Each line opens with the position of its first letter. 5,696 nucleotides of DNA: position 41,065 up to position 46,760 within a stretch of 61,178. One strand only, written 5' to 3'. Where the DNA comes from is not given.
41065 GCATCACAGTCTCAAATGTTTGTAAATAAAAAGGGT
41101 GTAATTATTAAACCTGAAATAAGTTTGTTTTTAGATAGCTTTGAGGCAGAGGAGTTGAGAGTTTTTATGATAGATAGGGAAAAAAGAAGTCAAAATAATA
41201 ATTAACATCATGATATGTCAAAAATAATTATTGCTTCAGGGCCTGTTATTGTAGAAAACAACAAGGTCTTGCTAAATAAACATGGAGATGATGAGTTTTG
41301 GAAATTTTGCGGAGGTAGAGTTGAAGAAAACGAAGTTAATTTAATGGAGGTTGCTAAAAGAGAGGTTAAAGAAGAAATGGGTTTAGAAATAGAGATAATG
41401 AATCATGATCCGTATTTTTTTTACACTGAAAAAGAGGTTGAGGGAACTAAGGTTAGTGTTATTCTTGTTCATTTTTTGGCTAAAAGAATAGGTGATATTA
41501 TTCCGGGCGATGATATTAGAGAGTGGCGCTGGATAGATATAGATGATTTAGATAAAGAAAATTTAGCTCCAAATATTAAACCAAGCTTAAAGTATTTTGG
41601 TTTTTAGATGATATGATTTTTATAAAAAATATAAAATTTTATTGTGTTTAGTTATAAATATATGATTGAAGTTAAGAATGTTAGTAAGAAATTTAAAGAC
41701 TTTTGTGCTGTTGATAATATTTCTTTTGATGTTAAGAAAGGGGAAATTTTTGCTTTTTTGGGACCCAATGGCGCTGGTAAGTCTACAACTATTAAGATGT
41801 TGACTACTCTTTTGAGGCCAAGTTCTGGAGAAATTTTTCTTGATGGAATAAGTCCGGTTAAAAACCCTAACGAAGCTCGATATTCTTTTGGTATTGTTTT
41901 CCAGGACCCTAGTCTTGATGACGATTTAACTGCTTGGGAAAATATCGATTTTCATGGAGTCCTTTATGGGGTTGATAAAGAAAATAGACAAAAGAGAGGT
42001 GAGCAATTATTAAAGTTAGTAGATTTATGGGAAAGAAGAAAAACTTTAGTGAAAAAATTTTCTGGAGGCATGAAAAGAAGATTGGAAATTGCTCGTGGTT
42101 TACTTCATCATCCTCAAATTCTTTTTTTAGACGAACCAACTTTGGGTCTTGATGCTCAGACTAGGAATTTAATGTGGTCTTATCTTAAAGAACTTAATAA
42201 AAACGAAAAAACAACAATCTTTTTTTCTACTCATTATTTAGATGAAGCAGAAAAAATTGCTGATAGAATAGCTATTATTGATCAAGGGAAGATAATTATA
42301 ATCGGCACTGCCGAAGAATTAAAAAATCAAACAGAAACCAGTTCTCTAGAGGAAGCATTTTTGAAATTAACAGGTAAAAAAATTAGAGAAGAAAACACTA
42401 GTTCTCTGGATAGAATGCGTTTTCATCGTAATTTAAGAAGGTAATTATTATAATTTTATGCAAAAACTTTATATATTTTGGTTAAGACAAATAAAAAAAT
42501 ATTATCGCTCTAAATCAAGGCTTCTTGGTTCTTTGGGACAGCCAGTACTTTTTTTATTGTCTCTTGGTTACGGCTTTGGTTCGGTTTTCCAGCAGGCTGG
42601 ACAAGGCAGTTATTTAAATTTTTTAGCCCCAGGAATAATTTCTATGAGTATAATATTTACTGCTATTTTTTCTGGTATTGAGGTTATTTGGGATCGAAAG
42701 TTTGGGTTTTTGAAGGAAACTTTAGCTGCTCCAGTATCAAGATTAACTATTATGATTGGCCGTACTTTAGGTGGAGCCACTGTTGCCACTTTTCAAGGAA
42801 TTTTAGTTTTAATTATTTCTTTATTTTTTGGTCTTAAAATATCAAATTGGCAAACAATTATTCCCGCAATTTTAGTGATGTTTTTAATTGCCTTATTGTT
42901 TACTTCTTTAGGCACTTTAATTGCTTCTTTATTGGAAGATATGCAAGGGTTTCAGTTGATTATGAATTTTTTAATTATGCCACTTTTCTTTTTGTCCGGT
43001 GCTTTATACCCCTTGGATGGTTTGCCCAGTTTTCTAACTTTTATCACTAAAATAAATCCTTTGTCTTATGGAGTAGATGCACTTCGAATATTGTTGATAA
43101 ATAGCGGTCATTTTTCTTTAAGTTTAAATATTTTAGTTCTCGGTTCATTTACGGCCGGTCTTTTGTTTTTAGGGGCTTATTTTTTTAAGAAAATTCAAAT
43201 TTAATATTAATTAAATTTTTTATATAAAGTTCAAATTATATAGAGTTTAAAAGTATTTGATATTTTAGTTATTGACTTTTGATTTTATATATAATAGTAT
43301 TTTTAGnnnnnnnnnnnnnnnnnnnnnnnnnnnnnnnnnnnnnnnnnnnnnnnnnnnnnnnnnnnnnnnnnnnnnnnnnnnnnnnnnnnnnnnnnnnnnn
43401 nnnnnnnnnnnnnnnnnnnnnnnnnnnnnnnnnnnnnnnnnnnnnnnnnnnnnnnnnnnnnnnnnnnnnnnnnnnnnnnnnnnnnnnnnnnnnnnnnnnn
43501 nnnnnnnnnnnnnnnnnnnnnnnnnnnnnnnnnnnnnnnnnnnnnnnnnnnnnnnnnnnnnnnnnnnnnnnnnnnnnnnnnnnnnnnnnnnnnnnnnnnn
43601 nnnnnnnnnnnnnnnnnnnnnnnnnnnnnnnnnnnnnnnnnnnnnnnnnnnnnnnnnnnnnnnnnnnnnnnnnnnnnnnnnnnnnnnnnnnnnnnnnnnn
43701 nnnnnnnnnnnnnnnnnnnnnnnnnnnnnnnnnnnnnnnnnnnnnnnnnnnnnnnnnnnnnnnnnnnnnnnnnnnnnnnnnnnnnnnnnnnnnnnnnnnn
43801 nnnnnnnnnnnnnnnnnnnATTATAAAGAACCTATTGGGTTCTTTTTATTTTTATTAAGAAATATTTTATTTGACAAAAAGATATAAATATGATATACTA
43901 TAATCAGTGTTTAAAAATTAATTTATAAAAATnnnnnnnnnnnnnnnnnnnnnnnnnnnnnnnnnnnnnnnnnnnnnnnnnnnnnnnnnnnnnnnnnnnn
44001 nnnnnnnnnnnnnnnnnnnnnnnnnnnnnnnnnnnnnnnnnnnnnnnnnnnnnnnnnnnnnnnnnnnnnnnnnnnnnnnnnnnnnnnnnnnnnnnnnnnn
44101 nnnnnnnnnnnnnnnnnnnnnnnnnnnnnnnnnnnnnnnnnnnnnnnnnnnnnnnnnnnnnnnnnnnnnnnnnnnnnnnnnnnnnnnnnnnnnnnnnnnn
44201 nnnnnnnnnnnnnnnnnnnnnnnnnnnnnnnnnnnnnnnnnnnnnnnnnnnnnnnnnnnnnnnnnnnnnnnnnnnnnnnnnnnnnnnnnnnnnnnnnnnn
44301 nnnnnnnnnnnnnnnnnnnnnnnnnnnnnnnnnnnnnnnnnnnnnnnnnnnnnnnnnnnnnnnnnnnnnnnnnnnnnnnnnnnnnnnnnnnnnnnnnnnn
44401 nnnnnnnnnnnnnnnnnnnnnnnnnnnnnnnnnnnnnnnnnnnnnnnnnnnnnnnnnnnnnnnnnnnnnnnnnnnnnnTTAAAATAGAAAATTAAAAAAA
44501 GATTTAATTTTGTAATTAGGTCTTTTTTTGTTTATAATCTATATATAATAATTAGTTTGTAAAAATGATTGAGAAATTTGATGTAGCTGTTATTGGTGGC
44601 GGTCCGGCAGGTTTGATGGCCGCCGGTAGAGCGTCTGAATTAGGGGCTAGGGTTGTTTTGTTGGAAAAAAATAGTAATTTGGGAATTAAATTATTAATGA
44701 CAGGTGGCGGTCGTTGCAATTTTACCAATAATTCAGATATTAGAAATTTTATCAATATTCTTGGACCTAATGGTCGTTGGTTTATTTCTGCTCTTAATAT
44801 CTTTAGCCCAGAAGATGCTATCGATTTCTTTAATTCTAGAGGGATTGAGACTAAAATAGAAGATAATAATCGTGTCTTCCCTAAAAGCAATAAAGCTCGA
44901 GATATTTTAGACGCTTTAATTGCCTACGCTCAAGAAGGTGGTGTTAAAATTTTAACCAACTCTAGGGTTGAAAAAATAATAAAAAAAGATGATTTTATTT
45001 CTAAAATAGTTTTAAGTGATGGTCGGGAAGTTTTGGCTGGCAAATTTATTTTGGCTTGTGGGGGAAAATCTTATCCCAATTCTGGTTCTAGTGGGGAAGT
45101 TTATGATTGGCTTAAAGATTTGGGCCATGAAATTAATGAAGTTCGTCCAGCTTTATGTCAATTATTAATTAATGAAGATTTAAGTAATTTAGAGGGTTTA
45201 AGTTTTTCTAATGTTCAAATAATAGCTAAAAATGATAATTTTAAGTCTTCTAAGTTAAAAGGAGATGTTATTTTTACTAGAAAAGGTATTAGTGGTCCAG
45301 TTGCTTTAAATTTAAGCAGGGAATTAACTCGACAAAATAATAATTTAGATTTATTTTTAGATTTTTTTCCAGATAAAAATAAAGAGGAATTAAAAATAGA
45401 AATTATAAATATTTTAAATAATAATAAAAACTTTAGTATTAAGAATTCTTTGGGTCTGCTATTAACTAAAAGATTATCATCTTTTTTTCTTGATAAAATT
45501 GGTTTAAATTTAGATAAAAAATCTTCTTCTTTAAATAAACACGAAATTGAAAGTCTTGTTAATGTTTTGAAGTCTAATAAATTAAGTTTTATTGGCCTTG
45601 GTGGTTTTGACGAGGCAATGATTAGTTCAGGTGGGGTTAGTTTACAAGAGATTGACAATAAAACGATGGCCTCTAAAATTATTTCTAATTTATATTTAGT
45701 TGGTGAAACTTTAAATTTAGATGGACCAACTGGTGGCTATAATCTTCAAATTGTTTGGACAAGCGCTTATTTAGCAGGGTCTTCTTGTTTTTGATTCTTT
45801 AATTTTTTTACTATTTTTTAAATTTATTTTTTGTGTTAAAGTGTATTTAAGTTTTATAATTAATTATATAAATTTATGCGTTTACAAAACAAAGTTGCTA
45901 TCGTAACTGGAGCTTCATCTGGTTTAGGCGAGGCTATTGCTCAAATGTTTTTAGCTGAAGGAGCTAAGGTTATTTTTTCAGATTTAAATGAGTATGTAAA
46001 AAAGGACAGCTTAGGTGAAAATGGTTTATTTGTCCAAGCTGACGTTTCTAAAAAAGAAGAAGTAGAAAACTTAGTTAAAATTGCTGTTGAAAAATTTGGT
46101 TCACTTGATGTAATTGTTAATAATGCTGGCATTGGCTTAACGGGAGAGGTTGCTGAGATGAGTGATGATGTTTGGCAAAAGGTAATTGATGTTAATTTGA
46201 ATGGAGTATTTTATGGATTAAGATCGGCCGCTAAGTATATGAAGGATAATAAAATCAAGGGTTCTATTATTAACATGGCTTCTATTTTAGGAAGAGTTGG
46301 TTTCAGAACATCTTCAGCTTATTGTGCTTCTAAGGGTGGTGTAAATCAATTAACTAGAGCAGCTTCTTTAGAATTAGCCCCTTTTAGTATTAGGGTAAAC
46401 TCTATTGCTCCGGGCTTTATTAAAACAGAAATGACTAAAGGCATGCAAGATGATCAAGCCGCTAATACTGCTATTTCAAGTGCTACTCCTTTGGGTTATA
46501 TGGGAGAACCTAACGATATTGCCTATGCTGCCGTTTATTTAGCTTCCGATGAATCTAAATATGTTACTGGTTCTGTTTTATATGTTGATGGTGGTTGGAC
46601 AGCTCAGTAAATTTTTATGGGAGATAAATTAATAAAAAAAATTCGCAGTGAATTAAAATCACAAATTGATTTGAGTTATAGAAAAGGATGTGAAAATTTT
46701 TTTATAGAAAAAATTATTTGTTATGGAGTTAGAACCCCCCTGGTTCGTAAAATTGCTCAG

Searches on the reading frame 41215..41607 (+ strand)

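Call 13: search_protein_families(library=pfam, proteins=[window:41215-41607:+])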
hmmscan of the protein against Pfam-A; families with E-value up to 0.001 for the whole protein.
window:41215-41607:+ (130 aa): 3 families
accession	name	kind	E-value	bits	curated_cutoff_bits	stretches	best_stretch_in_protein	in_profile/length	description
PF00293.34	NUDIX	-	6.8e-17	62.2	21.1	1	11-126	8-132/134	NUDIX domain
PF14815.12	NUDIX_4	-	3.9e-05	23.9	35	1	12-126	5-112/113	NUDIX domain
PF22327.2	Nudt16-like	-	0.00066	20.1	27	1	29-92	35-95/161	U8 snoRNA-decapping enzyme-like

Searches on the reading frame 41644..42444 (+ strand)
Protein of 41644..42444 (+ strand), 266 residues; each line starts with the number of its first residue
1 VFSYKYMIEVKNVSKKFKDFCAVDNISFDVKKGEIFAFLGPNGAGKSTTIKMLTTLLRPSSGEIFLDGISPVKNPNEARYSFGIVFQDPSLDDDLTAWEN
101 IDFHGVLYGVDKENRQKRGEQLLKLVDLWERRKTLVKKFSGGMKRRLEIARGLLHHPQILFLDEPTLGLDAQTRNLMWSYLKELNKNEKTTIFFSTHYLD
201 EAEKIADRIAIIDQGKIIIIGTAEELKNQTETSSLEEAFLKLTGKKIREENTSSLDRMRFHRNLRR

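Call 13: search_protein_families(library=pfam, proteins=[window:41644-42444:+])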
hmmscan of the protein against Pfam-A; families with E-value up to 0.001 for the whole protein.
window:41644-42444:+ (266 aa): 5 families
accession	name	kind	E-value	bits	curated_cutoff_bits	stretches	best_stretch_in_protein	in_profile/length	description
PF00005.33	ABC_tran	-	1.4e-35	123.3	25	1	24-166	2-136/137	ABC transporter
PF13304.12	AAA_21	-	2.9e-08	34.6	27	0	138-197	237-298/304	AAA domain, putative AbiEii toxin, Type IV TA system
PF13175.12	AAA_15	-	5.4e-07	30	32.1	0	158-197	330-369/374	AAA ATPase domain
PF13555.12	AAA_29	-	0.00016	21.8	27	1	27-61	16-50/61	P-loop containing region of AAA domain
PF13476.12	AAA_23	-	0.00038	21.6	27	0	18-239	8-193/201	AAA domain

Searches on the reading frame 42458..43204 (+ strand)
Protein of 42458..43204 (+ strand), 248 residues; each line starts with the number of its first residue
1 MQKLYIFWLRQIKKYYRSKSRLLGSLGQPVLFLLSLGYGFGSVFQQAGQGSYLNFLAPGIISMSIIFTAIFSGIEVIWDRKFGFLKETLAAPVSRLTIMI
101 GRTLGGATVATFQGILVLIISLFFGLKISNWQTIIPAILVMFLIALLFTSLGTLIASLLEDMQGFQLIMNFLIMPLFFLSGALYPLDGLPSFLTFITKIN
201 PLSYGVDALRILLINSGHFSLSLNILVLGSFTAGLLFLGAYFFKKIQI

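Call 13: search_protein_families(library=pfam, proteins=[window:42458-43204:+])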
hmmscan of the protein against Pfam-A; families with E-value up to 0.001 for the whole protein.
window:42458-43204:+ (248 aa): 3 families
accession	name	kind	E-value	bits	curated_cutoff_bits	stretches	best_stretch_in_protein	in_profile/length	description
PF01061.29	ABC2_membrane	-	3.3e-41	141.6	26.9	1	4-213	3-210/211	ABC-2 type transporter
PF12698.13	ABC2_membrane_3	-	3.4e-21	76.1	31.6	1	47-241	155-347/347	ABC-2 family transporter protein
PF12679.13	ABC2_membrane_2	-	0.00028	20.7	27.2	1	47-245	72-280/283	ABC-2 family transporter protein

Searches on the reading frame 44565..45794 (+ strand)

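Call 79: search_protein_families(library=pfam, proteins=[window:44565-45794:+], max_evalue=0.01)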
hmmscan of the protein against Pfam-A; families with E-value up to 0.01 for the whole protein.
window:44565-45794:+ (409 aa): 16 families
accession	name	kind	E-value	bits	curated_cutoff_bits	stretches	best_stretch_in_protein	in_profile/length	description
PF03486.20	HI0933_like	-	6.2e-80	268.6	50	1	6-406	2-243/244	HI0933-like protein Rossmann domain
PF22780.1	HI0933_like_1st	-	1.2e-29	103.7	27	1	194-352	1-164/165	HI0933-like protein barrel and H2TH domain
PF12831.13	FAD_oxidored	-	1.1e-12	48.4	27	1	6-166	1-144/416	FAD dependent oxidoreductase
PF00890.30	FAD_binding_2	-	8.1e-12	45.5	20.4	1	6-51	1-46/414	FAD binding domain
PF07992.20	Pyr_redox_2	-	9.9e-12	45.3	26.1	2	5-38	1-34/291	Pyridine nucleotide-disulphide oxidoreductase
PF01266.30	DAO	-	9.6e-11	42.2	27.9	2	6-39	1-34/353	FAD dependent oxidoreductase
PF00070.33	Pyr_redox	-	2.2e-08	34.9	22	1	7-40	2-35/82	Pyridine nucleotide-disulphide oxidoreductase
PF01134.28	GIDA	-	2.9e-07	30.3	22.1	1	6-37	1-32/391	Glucose inhibited division protein A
PF01494.25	FAD_binding_3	-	8.1e-07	29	22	1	5-37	2-34/349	FAD binding domain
PF13738.12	Pyr_redox_3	-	3e-06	27.1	30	1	9-38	2-31/305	Pyridine nucleotide-disulphide oxidoreductase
PF13450.12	NAD_binding_8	-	3.7e-06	27.6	21.9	1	9-40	1-32/68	NAD(P)-binding Rossmann-like domain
PF05834.18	Lycopene_cycl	-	7.2e-06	25.8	23.4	1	6-37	1-34/380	Lycopene cyclase protein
PF01262.27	AlaDh_PNT_C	-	3.9e-05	23.6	23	1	4-39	28-63/214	Alanine dehydrogenase/PNT, C-terminal domain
PF01946.23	Thi4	-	7.2e-05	22.6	26.2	0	4-40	17-54/235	Thi4 family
PF04820.20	Trp_halogenase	-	9.5e-05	21.9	21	0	117-168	163-214/458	Tryptophan halogenase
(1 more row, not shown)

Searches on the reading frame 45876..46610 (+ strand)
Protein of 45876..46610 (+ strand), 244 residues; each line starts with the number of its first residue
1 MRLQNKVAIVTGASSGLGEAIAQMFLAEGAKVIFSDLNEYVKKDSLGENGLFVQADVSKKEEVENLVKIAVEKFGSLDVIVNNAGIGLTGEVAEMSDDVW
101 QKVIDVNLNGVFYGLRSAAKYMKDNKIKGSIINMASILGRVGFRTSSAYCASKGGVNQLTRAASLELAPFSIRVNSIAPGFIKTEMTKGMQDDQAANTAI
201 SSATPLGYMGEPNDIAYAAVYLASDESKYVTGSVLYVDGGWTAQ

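Call 79: search_protein_families(library=pfam, proteins=[window:45876-46610:+], max_evalue=0.01)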
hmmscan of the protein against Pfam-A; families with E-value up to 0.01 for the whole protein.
window:45876-46610:+ (244 aa): 5 families
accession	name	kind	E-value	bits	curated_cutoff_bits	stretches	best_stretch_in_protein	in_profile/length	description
PF13561.12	adh_short_C2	-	5.9e-71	239.2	27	1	12-242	1-236/236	Enoyl-(Acyl carrier protein) reductase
PF00106.31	adh_short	-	2.7e-58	197.1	26.6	1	6-194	1-194/195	short chain dehydrogenase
PF08659.16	KR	-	3.2e-10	40.7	22.6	1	9-161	4-161/180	KR domain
PF23441.1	SDR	-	8.1e-07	29.1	27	1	64-240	77-254/258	SDR-like rossmann domain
PF01370.27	Epimerase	-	8.8e-05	22.5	20.9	1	9-108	2-96/240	NAD dependent epimerase/dehydratase family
